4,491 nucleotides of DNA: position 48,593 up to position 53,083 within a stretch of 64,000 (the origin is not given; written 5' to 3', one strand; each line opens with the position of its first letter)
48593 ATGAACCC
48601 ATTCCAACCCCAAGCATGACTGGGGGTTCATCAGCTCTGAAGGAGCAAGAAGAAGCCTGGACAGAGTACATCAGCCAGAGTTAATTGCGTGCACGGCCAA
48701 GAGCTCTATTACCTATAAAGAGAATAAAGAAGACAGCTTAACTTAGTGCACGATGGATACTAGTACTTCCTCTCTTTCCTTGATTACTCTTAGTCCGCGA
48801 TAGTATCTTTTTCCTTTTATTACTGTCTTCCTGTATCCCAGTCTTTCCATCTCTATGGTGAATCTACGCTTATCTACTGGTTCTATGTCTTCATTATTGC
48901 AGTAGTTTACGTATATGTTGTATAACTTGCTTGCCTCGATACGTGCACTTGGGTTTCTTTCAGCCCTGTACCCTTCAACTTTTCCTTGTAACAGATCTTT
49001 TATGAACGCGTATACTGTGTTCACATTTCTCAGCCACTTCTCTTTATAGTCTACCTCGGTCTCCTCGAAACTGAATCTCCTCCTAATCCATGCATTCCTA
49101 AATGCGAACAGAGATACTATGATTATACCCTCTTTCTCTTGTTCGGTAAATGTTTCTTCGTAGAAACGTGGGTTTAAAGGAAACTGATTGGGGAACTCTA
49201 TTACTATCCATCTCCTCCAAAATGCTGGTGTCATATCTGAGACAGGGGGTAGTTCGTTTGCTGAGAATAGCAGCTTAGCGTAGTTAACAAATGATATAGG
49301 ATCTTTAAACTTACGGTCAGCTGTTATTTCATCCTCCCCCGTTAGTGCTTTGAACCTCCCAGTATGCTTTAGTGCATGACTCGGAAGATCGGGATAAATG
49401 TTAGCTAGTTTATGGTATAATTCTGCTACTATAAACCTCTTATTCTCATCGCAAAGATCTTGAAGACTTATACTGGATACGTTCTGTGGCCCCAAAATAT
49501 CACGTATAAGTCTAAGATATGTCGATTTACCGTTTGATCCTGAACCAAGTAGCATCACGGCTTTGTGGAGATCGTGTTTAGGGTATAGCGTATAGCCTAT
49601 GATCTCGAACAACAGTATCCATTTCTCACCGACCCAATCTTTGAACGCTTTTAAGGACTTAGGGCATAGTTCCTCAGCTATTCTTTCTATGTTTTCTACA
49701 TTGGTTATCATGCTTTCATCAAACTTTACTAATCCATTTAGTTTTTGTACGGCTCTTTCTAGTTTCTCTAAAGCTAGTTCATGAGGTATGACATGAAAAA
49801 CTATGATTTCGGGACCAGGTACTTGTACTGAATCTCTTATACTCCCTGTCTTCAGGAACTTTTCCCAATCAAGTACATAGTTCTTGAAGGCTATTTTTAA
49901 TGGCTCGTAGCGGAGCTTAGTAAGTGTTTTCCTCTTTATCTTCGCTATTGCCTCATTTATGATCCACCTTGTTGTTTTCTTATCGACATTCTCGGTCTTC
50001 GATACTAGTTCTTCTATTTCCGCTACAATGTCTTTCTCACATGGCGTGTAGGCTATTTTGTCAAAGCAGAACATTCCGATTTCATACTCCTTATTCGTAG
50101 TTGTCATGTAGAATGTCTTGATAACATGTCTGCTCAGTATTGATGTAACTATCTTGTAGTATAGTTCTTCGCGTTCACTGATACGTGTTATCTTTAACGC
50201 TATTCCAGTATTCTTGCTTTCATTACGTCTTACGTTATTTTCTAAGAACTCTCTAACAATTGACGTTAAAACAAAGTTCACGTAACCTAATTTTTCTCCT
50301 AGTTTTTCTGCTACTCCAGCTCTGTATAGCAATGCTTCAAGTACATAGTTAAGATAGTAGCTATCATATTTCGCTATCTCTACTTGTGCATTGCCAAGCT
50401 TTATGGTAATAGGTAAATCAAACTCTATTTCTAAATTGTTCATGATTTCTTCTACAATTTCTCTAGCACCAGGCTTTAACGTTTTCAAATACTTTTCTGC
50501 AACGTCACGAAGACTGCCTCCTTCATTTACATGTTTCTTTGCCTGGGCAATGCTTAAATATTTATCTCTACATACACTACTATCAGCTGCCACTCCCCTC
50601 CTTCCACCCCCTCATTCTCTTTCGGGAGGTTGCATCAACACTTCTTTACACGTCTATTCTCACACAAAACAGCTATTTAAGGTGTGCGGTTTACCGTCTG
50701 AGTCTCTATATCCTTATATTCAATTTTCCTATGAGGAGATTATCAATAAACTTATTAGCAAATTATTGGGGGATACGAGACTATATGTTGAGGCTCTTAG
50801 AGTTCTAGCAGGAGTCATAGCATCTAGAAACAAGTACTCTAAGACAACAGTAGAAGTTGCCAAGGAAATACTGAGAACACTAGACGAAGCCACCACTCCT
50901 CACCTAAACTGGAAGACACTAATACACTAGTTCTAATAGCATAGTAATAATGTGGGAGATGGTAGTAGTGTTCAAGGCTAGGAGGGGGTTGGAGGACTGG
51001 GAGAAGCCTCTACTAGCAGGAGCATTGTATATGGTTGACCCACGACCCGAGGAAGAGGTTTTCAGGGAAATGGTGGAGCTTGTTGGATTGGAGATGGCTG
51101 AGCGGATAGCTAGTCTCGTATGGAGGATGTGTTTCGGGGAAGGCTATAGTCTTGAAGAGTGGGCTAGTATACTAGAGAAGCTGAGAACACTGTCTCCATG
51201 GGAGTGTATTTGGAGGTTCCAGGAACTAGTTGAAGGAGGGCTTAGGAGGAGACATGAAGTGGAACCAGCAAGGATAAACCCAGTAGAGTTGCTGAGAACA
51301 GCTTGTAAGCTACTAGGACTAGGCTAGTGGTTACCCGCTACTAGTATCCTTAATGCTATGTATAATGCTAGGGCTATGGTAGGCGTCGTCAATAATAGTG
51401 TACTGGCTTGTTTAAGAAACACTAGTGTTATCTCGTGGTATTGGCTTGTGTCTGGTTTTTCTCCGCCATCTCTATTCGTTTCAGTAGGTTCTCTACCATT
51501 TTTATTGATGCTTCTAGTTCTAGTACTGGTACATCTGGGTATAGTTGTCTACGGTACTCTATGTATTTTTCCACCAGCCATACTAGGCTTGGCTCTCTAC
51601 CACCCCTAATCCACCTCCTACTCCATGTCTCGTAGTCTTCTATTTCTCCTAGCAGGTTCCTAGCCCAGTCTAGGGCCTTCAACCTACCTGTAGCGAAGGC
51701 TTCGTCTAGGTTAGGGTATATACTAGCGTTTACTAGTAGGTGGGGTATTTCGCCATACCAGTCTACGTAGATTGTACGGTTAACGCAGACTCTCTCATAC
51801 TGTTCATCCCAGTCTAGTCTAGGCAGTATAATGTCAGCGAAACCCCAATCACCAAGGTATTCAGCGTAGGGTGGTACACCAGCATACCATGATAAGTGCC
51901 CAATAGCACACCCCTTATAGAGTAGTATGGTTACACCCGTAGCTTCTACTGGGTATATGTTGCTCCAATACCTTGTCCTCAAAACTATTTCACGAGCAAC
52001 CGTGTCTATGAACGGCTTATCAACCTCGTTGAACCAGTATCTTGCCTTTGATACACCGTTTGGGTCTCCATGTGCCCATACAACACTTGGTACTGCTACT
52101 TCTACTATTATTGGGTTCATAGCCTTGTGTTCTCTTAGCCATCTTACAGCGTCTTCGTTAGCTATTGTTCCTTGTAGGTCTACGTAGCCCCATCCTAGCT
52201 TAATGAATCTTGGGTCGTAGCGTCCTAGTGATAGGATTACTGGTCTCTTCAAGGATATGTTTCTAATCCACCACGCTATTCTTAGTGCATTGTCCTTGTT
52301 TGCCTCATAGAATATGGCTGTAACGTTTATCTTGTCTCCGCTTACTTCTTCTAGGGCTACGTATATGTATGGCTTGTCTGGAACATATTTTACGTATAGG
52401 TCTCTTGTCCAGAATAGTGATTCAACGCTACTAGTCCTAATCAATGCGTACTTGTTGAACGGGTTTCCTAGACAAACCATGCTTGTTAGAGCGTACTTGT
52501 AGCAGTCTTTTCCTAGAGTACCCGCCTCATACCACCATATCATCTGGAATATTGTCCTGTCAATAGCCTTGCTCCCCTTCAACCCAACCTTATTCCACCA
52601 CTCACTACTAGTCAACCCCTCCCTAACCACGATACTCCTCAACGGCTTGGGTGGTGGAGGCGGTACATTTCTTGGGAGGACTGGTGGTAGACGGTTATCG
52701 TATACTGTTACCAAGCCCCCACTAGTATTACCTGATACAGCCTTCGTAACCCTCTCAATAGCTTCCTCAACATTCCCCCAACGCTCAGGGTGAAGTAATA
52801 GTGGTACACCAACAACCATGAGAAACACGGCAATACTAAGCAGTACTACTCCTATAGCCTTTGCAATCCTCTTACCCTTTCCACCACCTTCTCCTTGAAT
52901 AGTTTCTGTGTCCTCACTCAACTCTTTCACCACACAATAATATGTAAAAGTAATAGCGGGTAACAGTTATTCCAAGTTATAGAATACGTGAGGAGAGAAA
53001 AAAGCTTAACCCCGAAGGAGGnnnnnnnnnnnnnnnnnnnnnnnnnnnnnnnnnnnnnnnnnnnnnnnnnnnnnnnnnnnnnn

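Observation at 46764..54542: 7.8-kb integrated plasmid/virus-like element in tRNA-Gly(GCC) with a split SSV-type integrase that is still in frame across att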

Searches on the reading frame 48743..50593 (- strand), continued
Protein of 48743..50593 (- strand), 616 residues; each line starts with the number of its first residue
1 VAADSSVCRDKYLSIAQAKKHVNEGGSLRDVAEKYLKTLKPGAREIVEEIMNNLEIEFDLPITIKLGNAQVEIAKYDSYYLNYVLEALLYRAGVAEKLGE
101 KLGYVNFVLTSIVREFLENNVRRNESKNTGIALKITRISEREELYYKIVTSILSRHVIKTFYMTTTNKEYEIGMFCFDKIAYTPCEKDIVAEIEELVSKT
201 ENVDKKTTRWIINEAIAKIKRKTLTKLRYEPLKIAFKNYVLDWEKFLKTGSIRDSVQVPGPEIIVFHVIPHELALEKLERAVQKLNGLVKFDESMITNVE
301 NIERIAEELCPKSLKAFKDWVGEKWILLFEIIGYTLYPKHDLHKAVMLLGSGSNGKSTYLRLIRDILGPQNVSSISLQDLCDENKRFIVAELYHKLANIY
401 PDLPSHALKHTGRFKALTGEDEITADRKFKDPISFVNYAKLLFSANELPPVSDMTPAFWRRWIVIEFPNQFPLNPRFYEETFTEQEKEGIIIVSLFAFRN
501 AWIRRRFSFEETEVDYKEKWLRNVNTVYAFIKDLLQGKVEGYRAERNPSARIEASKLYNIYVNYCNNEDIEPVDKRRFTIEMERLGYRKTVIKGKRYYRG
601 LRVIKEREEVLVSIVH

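Call 90: find_homologous_proteins(query=window:48743-50593:-, max_evalue=1e-20)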
Query window:48743-50593:- (616 aa): 456 proteins with E <= 1e-20 among 8000 candidates; the best 120 are listed.
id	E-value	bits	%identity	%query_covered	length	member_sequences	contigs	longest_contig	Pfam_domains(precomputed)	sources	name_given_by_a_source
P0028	0.0e+0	1382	100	100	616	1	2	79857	PF19263.6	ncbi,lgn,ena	-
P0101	9.2e-233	792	61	94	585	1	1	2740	PF19263.6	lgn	-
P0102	6.4e-231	786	59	95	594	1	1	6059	PF19263.6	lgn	-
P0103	8.4e-223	759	65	80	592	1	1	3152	PF19263.6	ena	-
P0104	2.3e-220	751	58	94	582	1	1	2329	PF19263.6,PF08706.17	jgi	-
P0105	2.8e-214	731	57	95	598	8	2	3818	PF19263.6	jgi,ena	-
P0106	5.8e-206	704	56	92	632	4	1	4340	PF19263.6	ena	-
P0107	6.8e-201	687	54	95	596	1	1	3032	PF19263.6,PF08706.17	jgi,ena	-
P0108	3.3e-200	685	55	93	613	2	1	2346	PF19263.6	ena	-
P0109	4.3e-198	678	53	99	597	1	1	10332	PF19263.6,PF08706.17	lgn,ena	-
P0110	3.1e-196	671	54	95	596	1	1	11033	PF19263.6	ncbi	-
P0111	7.5e-195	667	62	78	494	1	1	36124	PF19263.6,PF08706.17,PF03288.23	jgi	-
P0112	2.8e-194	665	62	77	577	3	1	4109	PF19263.6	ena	-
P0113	1.5e-193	663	55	93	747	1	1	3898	PF19263.6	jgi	-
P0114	1.2e-192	660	53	93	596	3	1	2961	PF19263.6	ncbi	ncbi:MAG: DNA primase family protein [Infirmifilum sp.]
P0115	4.8e-190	651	58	79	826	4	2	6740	PF19263.6,PF09250.17,PF08706.17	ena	-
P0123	6.3e-178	611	56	78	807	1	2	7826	PF19263.6,PF09250.17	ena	-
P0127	5.7e-168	578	56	77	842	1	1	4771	PF19263.6,PF09250.17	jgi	-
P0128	9.9e-165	567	55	76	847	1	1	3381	PF19263.6,PF09250.17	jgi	-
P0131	1.1e-162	561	54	77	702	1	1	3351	PF19263.6,PF09250.17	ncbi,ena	-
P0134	1.0e-157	544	53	77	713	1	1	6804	PF19263.6,PF09250.17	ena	-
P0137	4.0e-148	513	46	86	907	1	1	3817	PF19263.6,PF09250.17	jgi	-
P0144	2.3e-136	474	49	79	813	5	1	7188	PF19263.6,PF09250.17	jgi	-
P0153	4.1e-124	433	48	76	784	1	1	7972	PF19263.6,PF09250.17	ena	-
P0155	1.4e-121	425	51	71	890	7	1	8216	PF19263.6,PF09250.17,PF03288.23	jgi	-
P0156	4.9e-121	423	40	96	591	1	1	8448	PF19263.6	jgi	jgi:P4 family phage/plasmid primase-like protien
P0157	5.6e-121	423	47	76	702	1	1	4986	PF19263.6,PF09250.17,PF03288.23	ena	-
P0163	9.1e-117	409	53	61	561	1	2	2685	PF19263.6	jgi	jgi:phage/plasmid primase, P4 family, C-terminal domain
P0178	6.6e-111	390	50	61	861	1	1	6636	PF19263.6,PF09250.17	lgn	-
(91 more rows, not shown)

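Call 91: find_encoding_contigs(protein=P0102, flank=10000, max_places=3)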
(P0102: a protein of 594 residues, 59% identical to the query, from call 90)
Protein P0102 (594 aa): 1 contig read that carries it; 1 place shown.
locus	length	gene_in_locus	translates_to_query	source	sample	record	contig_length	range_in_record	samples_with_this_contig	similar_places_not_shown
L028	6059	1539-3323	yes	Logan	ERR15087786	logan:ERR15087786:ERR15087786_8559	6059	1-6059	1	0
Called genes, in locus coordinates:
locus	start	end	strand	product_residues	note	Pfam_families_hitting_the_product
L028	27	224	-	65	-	-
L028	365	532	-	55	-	PF21432:56B_RHH (faint)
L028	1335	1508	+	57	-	-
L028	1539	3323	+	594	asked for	PF19263:DUF5906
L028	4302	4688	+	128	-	-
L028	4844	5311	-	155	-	-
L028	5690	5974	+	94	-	-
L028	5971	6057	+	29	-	?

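Call 92: find_encoding_contigs(protein=P0109, flank=10000, max_places=3)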
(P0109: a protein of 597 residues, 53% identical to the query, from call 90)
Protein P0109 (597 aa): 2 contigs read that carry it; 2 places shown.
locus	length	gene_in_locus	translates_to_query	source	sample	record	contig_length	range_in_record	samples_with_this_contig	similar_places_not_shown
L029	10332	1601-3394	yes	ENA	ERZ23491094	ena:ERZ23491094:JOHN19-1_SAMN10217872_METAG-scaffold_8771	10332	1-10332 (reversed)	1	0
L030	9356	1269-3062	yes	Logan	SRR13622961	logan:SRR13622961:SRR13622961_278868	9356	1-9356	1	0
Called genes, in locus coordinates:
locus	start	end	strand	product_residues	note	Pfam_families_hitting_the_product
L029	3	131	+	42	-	?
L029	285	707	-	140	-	PF02796:HTH_7, PF25213:HVO_A0261_N (weak), PF13412:HTH_24, PF09339:HTH_IclR, PF12802:MarR_2, PF13384:HTH_23, PF13551:HTH_29, PF13936:HTH_38, +8 more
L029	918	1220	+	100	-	-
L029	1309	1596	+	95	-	-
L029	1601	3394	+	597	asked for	PF08706:D5_N (weak), PF19263:DUF5906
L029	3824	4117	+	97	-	-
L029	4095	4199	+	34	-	-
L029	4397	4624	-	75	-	PF26227:DUF8053 (weak)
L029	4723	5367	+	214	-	-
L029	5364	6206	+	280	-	PF16795:Phage_integr_3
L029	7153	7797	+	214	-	PF00239:Resolvase, PF02796:HTH_7 (faint), PF13936:HTH_38 (weak)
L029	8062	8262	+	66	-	-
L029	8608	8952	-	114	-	-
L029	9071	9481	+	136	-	-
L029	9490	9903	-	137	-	-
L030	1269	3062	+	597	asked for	PF08706:D5_N (weak), PF19263:DUF5906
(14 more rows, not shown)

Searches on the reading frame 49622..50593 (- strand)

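Call 99: search_protein_families(library=pfam, max_evalue=5, proteins=[window:49622-50593:-])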
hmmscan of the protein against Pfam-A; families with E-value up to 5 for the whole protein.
seq(324 aa): 3 families
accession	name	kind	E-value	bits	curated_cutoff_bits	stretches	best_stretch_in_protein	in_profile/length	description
PF08706.16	D5_N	-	0.00072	20.3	22.4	1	174-272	33-126/145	D5 N terminal like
PF02190.22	LON_substr_bdg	-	0.027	14.8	28.7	1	121-222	57-141/200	ATP-dependent protease La (LON) substrate-binding domain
PF22641.2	TiaS_TCKD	-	0.43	11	27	0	174-207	77-110/156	TiaS TCKD domain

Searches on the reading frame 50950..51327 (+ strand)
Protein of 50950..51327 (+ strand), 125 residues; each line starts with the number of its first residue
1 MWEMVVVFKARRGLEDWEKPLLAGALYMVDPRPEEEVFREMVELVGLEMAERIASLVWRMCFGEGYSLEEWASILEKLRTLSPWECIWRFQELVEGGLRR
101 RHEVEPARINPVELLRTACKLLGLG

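Call 8: search_protein_families(library=pfam, max_evalue=0.01, proteins=[window:50950-51327:+])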
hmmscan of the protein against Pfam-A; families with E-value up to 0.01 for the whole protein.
window:50950-51327:+ (125 aa): 0 families

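Call 9: search_protein_families(library=phrogs, max_evalue=0.01, proteins=[window:50950-51327:+])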
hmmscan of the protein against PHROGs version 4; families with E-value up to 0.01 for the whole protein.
window:50950-51327:+ (125 aa): 0 families

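Call 81: search_protein_families(library=padloc, max_evalue=0.01, proteins=[window:50950-51327:+])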
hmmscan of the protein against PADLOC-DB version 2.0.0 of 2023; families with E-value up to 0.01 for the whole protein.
window:50950-51327:+ (125 aa): 0 families

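Call 82: search_protein_families(library=ncbifam, max_evalue=0.01, proteins=[window:50950-51327:+])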
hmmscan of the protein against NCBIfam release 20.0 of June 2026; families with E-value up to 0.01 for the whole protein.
window:50950-51327:+ (125 aa): 0 families

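Call 99: search_protein_families(library=pfam, max_evalue=5, proteins=[window:50950-51327:+])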
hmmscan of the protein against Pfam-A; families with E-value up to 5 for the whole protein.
window:50950-51327:+ (125 aa): 0 families

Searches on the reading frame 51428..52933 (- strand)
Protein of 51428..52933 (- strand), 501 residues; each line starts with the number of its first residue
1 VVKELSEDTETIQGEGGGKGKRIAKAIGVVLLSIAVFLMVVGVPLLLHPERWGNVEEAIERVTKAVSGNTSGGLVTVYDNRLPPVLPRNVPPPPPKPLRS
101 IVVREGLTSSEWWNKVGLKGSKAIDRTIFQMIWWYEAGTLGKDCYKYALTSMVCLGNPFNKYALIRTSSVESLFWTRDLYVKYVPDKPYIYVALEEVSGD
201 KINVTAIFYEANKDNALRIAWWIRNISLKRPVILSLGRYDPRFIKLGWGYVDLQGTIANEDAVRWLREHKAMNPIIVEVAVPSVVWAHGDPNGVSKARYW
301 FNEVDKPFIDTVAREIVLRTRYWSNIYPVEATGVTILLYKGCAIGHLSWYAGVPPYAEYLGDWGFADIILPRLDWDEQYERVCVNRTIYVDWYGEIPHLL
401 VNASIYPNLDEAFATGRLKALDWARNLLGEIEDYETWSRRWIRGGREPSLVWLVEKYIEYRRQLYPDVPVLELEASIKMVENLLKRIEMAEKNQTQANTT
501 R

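Call 8: search_protein_families(library=pfam, max_evalue=0.01, proteins=[window:51428-52933:-])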
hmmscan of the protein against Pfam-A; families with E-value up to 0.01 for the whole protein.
window:51428-52933:- (501 aa): 0 families

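Call 9: search_protein_families(library=phrogs, max_evalue=0.01, proteins=[window:51428-52933:-])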
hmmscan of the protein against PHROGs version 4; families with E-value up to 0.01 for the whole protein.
window:51428-52933:- (501 aa): 0 families

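Call 41: find_homologous_proteins(query=window:51428-52933:-, max_evalue=0.001)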
Query window:51428-52933:- (501 aa): 2 proteins with E <= 0.001 among 8000 candidates.
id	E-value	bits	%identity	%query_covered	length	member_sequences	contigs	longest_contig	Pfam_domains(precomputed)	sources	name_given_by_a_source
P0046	0.0e+0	1136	98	99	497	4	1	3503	-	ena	-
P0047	7.1e-217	739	68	89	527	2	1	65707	-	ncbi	-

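Call 43: find_encoding_contigs(protein=P0047, flank=10000, max_places=3)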
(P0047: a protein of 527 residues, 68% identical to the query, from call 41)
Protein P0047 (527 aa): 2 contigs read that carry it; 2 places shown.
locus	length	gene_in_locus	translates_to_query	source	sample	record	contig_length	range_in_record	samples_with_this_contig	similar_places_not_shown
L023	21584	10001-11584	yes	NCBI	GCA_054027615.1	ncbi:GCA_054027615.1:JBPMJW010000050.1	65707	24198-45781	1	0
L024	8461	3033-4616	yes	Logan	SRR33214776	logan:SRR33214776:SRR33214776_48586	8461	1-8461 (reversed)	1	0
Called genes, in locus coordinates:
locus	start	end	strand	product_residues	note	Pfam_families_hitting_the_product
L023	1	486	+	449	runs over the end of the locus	PF19290:PmbA_TldD_2nd (faint), PF01523:PmbA_TldD_1st, PF19289:PmbA_TldD_3rd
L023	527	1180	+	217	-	PF13483:Lactamase_B_3, PF12706:Lactamase_B_2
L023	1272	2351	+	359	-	PF22277:EncFtn-like (weak), PF02915:Rubrerythrin, PF04454:Linocin_M18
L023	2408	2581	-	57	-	PF01402:RHH_1, PF12651:RHH_3 (weak), PF19891:DUF6364 (weak)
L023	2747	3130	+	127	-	-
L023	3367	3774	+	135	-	-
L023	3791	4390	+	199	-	PF01161:PBP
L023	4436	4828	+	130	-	-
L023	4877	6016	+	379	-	PF04041:Glyco_hydro_130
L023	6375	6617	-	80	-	PF14076:DUF4258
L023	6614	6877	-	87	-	PF10049:DUF2283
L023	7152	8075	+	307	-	PF16795:Phage_integr_3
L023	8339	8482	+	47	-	-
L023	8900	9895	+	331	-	-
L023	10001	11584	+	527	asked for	-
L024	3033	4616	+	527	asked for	-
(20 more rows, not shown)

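Call 44: find_encoding_contigs(protein=P0046, flank=10000, max_places=3)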
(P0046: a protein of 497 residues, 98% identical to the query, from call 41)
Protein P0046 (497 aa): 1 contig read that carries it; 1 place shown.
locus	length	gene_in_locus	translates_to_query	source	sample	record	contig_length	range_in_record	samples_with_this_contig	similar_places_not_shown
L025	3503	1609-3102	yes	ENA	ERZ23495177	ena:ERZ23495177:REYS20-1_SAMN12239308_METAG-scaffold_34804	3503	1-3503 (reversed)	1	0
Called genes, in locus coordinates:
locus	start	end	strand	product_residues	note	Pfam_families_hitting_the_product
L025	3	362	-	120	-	?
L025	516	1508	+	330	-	-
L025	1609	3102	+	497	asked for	-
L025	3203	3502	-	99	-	?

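Call 81: search_protein_families(library=padloc, max_evalue=0.01, proteins=[window:51428-52933:-])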
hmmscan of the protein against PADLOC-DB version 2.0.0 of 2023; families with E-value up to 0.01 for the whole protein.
window:51428-52933:- (501 aa): 0 families

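Call 82: search_protein_families(library=ncbifam, max_evalue=0.01, proteins=[window:51428-52933:-])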
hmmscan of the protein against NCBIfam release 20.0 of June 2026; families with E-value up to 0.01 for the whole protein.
window:51428-52933:- (501 aa): 0 families

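Call 83: predict_structure(alignment_id=A5)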
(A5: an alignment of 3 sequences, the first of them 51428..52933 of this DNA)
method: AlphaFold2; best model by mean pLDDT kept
length: 501 residues; sequences in the alignment: 3
mean_pLDDT: 32.5   pTM: 0.23
mean pLDDT of the five models: 32.5, 31.9, 31.6, 29.6, 29.5
residues with pLDDT >= 90: 0; 70-90: 0; 50-70: 12; < 50: 489
segments of 3 or more residues with pLDDT < 50: 1-39, 50-451, 453-455, 460-484, 486-488, 494-501
pLDDT, mean of each block of 10 residues (from residue 1): 27 34 42 47 49 40 30 25 29 28 27 30 28 29 31 29 25 23 27 29 30 28 27 28 25 27 35 28 25 30 34 39 33 32 33 26 29 30 27 30 31 33 37 39 39 49 40 42 47 44 38
secondary structure, 60 per line:
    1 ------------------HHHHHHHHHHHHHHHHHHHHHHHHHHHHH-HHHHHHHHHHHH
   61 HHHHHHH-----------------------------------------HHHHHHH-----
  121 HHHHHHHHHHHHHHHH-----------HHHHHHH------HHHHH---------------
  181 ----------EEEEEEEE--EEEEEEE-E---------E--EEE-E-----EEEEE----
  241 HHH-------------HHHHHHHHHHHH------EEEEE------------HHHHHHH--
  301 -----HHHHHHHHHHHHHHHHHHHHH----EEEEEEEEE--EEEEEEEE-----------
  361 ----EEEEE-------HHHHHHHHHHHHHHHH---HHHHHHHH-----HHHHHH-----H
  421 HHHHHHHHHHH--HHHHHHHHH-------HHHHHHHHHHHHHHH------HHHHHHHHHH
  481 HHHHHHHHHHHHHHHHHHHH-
elements in order: H19-47 H49-67 H109-115 H121-136 H148-154 H161-165 E191-198 E201-207 E222-224 E232-236 H257-268 E275-279 H292-298 H306-326 E331-339 E342-349 E365-369 H377-392 H396-403 H409-414 H420-431 H434-442 H450-464 H471-500

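Call 103: find_related_loci(query=A5, collection=viral_contigs, flank=10000)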
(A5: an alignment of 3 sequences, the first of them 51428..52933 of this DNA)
Query A5 (501 aa) in viral_contigs; peptide patterns used: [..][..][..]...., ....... (x = any residue, [..] = any of these).
64 stretches matched a pattern, but none encodes a relative of the query by tblastn (E <= 1e-3).

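Call 113: search_dna_similar(query=window:51428-52933:-, collection=phages, mode=protein, max_rows=10, max_evalue=0.01)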
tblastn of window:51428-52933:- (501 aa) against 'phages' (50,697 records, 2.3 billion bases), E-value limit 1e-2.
No match.
